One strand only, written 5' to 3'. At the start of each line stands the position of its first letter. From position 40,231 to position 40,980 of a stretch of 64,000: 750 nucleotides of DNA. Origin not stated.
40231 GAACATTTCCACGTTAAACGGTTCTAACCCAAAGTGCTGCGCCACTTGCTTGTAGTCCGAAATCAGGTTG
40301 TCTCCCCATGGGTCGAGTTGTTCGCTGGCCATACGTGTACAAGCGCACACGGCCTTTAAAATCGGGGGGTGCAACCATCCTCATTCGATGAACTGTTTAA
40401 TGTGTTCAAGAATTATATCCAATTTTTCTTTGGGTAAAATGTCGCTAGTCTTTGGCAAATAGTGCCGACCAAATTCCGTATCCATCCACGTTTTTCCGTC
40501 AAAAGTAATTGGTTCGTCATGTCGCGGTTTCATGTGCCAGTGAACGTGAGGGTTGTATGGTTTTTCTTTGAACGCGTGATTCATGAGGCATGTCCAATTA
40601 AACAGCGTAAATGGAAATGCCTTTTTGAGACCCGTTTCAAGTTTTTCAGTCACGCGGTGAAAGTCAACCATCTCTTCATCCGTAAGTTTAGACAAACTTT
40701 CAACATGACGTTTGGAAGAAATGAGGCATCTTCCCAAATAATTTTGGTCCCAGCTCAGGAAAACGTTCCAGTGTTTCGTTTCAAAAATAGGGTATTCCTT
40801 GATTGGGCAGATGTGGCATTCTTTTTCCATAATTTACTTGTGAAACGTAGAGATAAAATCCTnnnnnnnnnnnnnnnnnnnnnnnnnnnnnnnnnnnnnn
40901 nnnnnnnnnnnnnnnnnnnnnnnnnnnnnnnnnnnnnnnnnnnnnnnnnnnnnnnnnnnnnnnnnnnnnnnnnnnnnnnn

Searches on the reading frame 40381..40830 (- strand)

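Call 72: search_protein_families(library=pfam, proteins=[window:40381-40830:-], max_evalue=0.001)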
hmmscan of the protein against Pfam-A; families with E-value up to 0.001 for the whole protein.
window:40381-40830:- (149 aa): 1 family
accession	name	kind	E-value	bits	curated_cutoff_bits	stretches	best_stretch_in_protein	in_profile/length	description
PF01230.28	HIT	-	3.7e-08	34.3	21.5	1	15-104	9-96/98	HIT domain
